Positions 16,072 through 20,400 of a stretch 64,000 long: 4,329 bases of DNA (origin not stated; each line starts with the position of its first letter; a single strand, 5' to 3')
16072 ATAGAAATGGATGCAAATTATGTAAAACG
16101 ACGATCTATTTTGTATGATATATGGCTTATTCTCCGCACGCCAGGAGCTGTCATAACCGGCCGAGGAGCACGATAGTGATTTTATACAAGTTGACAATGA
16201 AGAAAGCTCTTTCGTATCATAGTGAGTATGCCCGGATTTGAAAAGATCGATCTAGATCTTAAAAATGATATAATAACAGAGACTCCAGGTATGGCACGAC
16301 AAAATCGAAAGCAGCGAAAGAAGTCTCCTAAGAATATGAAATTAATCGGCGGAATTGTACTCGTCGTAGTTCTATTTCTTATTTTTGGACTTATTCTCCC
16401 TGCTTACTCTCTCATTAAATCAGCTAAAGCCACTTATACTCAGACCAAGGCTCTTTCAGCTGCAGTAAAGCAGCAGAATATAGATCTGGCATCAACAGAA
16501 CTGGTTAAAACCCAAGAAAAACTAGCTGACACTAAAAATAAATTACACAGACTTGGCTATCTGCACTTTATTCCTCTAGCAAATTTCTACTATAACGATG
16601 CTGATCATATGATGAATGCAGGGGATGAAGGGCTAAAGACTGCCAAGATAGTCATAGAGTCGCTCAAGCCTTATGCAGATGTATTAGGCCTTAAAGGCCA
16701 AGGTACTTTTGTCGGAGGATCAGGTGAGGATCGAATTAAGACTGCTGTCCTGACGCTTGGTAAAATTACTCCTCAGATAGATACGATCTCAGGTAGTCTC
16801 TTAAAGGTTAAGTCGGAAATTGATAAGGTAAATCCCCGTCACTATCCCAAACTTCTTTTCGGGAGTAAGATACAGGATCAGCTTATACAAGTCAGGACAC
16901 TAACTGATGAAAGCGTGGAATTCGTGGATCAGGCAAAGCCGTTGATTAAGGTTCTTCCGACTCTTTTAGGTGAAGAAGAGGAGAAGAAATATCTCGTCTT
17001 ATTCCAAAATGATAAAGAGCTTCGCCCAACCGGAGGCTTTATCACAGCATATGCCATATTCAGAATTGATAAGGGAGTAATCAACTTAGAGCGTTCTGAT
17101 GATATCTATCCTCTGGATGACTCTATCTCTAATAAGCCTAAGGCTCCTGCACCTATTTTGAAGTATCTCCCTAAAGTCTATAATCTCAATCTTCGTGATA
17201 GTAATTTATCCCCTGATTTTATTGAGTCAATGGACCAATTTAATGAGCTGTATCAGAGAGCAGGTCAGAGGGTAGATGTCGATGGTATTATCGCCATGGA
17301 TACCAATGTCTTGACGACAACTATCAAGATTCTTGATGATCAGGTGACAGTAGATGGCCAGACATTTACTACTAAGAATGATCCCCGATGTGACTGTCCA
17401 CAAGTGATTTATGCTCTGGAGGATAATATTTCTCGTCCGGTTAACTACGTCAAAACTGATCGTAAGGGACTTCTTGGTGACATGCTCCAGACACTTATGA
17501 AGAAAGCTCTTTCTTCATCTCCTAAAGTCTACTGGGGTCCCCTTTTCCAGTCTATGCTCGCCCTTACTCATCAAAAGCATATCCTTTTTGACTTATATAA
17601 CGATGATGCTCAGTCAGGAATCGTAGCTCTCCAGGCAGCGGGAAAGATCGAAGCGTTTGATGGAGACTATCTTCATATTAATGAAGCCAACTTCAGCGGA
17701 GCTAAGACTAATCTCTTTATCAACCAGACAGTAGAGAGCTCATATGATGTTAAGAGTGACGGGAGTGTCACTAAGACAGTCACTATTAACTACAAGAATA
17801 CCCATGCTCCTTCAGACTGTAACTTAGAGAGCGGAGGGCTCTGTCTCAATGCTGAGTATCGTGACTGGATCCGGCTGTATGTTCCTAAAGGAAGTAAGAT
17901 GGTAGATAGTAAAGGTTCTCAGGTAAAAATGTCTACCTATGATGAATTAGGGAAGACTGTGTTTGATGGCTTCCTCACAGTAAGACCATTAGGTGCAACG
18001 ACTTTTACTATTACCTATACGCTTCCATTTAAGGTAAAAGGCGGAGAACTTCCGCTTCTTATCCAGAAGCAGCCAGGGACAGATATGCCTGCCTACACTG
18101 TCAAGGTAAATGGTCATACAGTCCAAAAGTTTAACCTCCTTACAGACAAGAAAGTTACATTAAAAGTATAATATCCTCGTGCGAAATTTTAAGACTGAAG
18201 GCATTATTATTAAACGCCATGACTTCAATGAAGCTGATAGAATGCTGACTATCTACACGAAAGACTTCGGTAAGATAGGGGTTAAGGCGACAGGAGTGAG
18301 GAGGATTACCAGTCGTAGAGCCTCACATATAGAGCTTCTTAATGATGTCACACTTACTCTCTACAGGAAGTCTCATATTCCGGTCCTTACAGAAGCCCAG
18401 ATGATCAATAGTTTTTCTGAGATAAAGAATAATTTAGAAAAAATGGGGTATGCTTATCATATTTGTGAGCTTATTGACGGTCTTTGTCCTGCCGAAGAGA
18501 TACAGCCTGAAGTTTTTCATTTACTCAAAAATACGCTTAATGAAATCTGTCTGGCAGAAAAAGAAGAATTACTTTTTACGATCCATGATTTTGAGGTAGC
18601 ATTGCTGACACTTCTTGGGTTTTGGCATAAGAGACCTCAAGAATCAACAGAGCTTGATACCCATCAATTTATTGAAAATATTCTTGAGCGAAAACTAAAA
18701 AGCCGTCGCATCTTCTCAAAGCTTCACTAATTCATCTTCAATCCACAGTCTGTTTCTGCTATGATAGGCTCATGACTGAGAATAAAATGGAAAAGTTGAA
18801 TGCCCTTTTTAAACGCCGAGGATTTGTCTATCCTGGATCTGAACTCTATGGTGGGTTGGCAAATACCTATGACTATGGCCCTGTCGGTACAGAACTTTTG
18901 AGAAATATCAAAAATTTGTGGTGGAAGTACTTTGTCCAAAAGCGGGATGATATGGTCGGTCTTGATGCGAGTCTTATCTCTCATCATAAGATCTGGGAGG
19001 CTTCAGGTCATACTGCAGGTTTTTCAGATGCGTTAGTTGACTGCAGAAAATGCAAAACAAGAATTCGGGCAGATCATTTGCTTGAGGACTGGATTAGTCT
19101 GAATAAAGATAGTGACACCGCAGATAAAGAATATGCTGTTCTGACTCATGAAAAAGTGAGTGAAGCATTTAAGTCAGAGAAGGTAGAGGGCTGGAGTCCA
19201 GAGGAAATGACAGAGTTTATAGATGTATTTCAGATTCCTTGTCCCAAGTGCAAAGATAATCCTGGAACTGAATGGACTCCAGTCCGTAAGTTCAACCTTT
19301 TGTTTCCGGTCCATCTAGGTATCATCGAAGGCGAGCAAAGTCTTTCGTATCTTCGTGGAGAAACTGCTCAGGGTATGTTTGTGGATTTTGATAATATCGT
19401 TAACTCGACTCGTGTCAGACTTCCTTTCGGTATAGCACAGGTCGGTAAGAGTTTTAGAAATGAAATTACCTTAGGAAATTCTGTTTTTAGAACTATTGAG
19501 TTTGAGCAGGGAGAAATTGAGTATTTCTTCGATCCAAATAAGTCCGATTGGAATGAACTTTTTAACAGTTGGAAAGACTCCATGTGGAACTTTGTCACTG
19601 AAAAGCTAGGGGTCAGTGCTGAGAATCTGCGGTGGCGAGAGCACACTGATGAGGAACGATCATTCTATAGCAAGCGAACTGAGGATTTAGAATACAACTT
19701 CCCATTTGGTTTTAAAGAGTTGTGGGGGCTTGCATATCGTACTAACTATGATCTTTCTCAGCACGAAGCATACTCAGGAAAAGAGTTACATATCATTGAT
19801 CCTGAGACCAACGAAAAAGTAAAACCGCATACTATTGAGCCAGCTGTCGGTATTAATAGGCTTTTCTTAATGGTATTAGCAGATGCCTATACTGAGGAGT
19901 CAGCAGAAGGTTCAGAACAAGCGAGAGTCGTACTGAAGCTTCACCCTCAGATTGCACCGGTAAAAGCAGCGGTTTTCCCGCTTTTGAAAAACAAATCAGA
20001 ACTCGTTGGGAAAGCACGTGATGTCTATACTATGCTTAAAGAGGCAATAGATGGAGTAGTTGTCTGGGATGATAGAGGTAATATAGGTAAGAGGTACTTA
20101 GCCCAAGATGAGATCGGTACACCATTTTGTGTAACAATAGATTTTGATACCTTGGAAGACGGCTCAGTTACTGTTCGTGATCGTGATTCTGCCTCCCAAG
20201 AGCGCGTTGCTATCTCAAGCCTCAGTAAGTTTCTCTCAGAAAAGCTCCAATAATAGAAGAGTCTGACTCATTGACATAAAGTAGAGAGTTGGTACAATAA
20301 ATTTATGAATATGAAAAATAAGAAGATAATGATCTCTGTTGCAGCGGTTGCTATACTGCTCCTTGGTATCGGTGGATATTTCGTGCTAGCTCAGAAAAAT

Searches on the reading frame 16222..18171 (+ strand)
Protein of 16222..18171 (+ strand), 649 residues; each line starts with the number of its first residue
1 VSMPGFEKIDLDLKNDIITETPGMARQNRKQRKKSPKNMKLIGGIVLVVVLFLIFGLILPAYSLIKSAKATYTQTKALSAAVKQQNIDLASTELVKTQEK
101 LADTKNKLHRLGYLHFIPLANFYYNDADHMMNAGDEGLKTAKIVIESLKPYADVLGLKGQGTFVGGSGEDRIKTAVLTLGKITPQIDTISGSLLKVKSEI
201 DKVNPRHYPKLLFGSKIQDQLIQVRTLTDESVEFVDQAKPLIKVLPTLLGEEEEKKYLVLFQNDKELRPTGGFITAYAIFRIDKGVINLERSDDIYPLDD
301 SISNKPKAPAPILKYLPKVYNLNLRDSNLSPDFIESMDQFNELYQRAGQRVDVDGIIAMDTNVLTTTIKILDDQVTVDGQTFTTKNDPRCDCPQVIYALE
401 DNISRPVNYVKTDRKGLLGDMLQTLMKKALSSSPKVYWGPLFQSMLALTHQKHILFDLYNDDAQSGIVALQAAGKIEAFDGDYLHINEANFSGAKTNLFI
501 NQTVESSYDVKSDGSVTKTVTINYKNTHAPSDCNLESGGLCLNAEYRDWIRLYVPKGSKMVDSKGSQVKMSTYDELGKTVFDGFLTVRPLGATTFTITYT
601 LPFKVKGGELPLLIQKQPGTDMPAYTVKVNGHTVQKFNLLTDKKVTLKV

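Call 10: search_protein_families(library=pfam, proteins=[window:16222-18171:+], max_evalue=0.0001)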
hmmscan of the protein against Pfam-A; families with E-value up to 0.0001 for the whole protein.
window:16222-18171:+ (649 aa): 1 family
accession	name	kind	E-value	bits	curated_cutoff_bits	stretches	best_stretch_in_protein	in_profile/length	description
PF13196.11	DUF4012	-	1.8e-22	80.9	28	1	253-386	2-134/144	Protein of unknown function (DUF4012)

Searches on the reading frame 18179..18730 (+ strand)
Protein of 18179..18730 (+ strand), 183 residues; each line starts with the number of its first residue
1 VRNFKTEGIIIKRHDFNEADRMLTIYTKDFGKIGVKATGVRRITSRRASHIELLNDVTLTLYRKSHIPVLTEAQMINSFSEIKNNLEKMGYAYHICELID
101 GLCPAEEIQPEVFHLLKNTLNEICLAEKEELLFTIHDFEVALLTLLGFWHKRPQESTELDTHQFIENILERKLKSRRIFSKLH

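Call 11: search_protein_families(library=pfam, proteins=[window:18179-18730:+], max_evalue=0.0001)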
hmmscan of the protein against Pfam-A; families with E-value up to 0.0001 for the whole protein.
window:18179-18730:+ (183 aa): 2 families
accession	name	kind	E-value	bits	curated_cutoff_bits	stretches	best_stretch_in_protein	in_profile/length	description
PF11967.14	RecO_N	-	3.6e-18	65.8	27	1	1-79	1-80/80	Recombination protein O N terminal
PF02565.21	RecO_C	-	6.4e-13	49.2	22.1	1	85-148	3-64/157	Recombination protein O C terminal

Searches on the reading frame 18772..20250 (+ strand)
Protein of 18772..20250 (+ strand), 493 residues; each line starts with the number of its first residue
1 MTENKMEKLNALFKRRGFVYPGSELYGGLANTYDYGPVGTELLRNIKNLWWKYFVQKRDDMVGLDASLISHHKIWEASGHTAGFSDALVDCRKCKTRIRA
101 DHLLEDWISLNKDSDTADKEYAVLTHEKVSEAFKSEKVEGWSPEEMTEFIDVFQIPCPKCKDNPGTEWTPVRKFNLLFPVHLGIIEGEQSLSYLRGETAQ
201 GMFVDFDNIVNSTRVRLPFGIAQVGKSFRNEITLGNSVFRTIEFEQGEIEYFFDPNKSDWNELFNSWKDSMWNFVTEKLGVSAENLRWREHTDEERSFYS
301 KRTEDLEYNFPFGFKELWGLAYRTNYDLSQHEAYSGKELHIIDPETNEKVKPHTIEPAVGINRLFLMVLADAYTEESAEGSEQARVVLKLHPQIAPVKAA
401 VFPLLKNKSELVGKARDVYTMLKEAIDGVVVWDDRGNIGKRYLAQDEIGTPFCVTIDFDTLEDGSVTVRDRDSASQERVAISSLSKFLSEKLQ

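Call 24: list_cluster_members(proteins=[P0001, P0002, P0005, P0010, P0018, P0019, P0024, window:18772-20250:+, window:22649-24346:+, window:27651-28832:+])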
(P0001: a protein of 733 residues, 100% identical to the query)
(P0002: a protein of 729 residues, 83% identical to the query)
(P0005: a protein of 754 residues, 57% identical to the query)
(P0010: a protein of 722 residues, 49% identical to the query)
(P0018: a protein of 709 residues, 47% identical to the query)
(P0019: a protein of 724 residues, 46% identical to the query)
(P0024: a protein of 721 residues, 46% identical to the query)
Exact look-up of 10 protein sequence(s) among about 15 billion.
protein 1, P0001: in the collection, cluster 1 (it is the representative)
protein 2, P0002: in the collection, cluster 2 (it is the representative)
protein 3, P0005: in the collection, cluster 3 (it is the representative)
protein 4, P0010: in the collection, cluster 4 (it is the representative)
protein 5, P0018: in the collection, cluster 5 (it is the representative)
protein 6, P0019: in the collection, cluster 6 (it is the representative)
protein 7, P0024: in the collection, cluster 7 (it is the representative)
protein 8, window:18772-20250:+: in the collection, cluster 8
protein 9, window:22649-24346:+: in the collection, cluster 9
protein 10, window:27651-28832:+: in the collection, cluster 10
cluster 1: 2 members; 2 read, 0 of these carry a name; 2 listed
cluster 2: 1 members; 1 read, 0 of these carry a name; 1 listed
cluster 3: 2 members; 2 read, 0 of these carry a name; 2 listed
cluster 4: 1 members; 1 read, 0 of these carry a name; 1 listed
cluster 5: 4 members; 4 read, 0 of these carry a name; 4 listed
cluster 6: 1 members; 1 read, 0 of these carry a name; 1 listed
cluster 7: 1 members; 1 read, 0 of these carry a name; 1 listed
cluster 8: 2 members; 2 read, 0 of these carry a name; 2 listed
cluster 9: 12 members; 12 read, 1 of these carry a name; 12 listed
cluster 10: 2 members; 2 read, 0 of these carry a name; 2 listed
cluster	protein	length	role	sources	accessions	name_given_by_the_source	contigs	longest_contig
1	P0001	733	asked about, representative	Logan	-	-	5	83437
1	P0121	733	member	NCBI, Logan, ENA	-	-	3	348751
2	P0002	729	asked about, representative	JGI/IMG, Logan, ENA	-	-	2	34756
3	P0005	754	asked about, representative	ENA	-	-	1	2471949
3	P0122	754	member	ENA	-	-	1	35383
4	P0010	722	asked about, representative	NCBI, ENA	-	-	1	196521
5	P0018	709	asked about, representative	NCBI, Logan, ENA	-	-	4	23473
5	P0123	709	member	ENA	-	-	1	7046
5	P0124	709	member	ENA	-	-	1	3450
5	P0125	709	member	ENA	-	-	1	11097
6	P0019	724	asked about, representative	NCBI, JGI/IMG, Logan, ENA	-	-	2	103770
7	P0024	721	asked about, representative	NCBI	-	-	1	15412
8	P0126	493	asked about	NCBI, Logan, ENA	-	-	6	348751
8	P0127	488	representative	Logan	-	-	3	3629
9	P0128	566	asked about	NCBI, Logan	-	-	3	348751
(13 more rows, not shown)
